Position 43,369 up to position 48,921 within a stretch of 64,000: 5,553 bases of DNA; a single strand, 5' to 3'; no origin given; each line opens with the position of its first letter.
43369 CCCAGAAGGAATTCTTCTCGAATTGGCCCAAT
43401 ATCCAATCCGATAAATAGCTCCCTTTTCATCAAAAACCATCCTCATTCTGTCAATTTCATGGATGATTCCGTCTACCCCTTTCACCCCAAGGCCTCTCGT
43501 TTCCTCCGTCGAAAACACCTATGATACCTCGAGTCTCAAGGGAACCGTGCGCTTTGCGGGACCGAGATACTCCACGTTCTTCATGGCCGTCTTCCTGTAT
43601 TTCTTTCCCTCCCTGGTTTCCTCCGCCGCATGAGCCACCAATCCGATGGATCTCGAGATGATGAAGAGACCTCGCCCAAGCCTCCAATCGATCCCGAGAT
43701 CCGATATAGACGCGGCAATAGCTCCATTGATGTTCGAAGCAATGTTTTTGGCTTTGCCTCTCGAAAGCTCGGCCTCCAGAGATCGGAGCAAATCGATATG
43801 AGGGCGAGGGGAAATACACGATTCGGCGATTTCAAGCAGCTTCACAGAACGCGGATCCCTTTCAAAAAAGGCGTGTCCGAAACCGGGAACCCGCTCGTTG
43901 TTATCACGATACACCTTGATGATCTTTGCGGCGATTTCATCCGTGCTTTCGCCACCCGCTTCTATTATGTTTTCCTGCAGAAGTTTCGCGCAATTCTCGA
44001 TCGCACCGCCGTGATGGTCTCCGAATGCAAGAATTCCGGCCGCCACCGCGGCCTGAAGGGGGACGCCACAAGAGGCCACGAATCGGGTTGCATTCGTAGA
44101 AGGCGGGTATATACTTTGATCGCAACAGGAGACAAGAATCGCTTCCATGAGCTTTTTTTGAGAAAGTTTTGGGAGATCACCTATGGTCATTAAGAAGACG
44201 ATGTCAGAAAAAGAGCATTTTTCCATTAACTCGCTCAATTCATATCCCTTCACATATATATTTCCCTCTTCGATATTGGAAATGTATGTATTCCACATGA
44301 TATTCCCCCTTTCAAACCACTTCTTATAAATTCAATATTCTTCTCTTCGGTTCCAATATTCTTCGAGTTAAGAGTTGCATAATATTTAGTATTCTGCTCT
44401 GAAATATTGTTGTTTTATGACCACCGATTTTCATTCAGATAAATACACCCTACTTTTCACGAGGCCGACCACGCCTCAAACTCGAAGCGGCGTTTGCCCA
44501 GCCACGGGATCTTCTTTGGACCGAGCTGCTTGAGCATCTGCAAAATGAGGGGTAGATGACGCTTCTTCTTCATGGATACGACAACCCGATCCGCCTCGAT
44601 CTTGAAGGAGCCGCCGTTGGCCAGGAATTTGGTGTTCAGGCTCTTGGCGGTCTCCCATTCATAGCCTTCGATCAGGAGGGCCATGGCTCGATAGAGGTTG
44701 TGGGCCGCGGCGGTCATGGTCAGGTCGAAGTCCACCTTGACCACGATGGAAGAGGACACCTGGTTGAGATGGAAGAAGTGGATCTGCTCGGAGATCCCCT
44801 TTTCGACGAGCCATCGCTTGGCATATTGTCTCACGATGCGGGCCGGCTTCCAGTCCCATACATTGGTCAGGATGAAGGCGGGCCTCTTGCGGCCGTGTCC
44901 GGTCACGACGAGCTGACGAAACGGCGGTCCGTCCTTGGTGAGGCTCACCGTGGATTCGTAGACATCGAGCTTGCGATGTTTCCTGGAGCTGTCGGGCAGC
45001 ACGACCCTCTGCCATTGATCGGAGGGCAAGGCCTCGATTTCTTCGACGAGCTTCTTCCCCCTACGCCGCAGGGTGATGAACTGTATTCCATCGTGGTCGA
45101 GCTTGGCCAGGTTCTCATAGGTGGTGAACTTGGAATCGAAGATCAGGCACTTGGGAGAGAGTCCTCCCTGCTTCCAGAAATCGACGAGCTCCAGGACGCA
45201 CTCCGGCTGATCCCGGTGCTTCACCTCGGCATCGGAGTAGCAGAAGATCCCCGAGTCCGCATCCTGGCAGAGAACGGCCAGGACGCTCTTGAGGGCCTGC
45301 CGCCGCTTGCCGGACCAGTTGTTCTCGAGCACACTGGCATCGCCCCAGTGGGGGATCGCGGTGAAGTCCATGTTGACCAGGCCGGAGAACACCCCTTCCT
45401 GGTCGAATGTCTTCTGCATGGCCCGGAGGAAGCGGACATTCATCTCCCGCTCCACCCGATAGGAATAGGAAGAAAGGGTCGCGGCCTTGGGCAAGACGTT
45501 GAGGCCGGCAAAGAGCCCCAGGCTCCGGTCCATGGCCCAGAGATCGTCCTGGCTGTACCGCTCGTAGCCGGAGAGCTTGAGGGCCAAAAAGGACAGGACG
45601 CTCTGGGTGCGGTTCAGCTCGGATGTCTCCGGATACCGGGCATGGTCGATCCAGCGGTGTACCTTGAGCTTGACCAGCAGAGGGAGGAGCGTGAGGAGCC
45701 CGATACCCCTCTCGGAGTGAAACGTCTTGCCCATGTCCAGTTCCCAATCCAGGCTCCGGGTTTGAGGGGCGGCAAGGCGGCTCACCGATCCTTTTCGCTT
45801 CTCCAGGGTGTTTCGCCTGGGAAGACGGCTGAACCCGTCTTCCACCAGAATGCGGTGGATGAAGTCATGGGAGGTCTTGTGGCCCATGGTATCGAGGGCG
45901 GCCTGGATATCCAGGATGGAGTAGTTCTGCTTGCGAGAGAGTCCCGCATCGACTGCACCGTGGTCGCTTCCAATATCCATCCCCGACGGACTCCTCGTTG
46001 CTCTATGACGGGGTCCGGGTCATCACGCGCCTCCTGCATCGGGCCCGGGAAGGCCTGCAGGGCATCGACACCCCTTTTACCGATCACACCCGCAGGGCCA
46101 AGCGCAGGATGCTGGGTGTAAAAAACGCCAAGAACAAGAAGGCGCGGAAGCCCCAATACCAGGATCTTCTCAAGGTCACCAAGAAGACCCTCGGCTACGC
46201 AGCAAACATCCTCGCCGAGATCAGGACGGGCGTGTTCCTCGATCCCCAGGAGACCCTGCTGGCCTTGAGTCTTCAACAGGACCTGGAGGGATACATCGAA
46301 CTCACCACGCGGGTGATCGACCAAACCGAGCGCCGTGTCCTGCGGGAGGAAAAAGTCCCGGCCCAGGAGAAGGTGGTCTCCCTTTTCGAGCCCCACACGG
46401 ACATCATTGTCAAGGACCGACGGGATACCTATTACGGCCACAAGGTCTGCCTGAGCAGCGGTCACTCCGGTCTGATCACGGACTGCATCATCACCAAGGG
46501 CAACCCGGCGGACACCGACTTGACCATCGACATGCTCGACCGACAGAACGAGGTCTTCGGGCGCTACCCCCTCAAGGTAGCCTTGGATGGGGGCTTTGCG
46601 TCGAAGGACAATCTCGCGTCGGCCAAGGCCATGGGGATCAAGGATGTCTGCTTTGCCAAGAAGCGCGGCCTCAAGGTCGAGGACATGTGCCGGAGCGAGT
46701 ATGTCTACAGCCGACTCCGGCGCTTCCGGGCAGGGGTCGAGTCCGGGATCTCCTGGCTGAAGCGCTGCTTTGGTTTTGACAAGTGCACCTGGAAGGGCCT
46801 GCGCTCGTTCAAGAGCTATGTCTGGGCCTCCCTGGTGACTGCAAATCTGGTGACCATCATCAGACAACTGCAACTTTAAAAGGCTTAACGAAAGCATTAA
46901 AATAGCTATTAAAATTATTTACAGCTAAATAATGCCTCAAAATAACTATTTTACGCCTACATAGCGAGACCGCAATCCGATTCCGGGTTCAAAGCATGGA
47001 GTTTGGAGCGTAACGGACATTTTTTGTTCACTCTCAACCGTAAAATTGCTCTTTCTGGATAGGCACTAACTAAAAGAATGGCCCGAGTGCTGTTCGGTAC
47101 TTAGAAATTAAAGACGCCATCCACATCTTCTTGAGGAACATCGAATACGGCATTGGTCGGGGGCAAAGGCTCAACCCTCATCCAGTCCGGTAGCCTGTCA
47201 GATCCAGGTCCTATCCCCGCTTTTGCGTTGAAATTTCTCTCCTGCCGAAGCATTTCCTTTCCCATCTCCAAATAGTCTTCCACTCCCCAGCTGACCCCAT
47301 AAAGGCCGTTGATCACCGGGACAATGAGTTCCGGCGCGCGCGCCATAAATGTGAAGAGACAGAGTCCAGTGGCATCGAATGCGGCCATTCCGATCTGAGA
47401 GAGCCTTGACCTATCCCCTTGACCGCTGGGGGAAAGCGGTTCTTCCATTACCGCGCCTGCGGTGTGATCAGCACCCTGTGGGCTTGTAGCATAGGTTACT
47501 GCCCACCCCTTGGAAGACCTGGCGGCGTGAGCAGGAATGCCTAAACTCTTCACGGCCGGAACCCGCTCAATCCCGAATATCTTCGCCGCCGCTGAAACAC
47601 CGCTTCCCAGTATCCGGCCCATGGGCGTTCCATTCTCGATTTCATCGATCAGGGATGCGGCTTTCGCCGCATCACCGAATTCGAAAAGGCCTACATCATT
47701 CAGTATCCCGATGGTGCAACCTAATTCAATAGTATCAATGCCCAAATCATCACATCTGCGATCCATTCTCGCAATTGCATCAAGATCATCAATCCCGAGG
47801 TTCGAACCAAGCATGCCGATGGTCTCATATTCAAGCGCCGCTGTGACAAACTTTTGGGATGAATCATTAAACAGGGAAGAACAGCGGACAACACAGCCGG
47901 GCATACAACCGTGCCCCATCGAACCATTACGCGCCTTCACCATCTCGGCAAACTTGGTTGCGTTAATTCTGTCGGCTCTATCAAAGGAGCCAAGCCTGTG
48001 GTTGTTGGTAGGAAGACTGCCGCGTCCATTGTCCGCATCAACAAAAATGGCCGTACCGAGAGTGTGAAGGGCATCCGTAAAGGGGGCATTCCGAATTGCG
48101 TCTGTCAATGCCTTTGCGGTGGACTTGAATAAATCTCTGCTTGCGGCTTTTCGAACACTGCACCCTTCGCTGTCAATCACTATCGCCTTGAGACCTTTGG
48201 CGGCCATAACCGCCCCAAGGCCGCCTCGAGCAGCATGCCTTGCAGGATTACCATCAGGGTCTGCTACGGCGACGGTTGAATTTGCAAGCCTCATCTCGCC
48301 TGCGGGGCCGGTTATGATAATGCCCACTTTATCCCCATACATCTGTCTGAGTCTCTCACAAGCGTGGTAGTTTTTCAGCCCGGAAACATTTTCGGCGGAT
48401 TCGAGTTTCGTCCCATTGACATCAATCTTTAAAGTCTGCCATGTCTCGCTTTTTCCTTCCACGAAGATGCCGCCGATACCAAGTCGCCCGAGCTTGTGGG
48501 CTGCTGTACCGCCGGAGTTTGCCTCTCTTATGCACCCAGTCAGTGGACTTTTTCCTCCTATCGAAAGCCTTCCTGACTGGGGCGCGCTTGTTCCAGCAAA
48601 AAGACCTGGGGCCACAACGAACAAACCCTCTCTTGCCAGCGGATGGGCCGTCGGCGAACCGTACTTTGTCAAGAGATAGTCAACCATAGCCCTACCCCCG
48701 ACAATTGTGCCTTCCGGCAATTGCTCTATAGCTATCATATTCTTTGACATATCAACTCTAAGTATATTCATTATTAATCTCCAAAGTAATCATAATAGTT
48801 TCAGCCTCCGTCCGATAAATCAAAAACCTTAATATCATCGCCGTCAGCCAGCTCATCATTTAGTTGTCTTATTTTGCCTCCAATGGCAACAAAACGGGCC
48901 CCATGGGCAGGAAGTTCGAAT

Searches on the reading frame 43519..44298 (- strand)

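Call 34: search_protein_families(library=pfam, proteins=[window:43519-44298:-], max_evalue=0.01)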
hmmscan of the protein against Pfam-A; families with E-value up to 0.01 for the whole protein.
window:43519-44298:- (259 aa): 1 family
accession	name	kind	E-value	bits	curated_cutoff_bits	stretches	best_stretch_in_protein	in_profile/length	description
PF00285.26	Citrate_synt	-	4.1e-38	131.8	27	2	47-235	166-355/357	Citrate synthase, C-terminal domain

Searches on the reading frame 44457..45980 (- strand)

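Call 34: search_protein_families(library=pfam, proteins=[window:44457-45980:-], max_evalue=0.01)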
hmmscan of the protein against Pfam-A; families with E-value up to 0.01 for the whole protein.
window:44457-45980:- (507 aa): 3 families
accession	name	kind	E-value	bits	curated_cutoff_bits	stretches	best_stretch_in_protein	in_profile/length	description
PF13701.12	DDE_Tnp_1_4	-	2.4e-07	29.8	34.7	1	282-470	223-413/435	Transposase DDE domain group 1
PF01609.27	DDE_Tnp_1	-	0.00015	22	23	1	263-429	69-200/200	Transposase DDE domain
PF13546.12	DDE_5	-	0.00019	21.5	27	1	250-319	152-222/272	DDE superfamily endonuclease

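Call 42: search_protein_families(library=ncbifam, proteins=[window:44457-45980:-], max_evalue=0.01)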
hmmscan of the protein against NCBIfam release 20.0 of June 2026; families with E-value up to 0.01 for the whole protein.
window:44457-45980:- (507 aa): 11 families
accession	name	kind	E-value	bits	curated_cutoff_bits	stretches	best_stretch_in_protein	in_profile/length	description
NF033539.1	transpos_IS1380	equivalog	2.2e-14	52.9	180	1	101-472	21-417/419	IS1380 family transposase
NF033592.1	transpos_IS4_1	equivalog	2.7e-09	36.6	115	1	229-433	134-331/332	IS4 family transposase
NF033540.2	transpos_IS701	equivalog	2e-07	30.7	150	1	251-396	157-325/363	IS701 family transposase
NF049925.1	transpos_IS4_4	equivalog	1.3e-06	27.4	250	1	231-407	165-343/449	IS4 family transposase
NF033559.2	transpos_IS1634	equivalog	1.5e-06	27.6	100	1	269-359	203-285/483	IS1634 family transposase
NF033591.1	transpos_IS4_2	equivalog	0.00026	20.2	152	1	278-394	121-239/340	IS4 family transposase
NF049921.1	transpos_IS701_2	equivalog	0.00037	20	250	1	216-394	79-251/318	IS701 family transposase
NF033541.0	transpos_ISH3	equivalog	0.00039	19.6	225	1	177-395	47-261/298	ISH3 family transposase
NF033551.1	transpos_IS1182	equivalog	0.00081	18.4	270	0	384-434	436-487/488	IS1182 family transposase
NF049999.1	transpos_IS701_3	equivalog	0.0025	16.8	170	1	305-408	230-335/412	IS701 family transposase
NF033577.2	transpos_IS481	equivalog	0.0058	16.2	224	0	15-112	71-155/284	IS481 family transposase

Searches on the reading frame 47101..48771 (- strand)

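Call 34: search_protein_families(library=pfam, proteins=[window:47101-48771:-], max_evalue=0.01)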
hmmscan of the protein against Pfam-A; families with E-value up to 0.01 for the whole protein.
window:47101-48771:- (556 aa): 2 families
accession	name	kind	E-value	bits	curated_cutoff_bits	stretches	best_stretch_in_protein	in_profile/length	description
PF01314.23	AFOR_C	-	3.4e-64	217.8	27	1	219-539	3-347/385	Aldehyde ferredoxin oxidoreductase, domains 2 & 3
PF02730.20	AFOR_N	-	1.1e-51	175.8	29.8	1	2-200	2-197/199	Aldehyde ferredoxin oxidoreductase, N-terminal domain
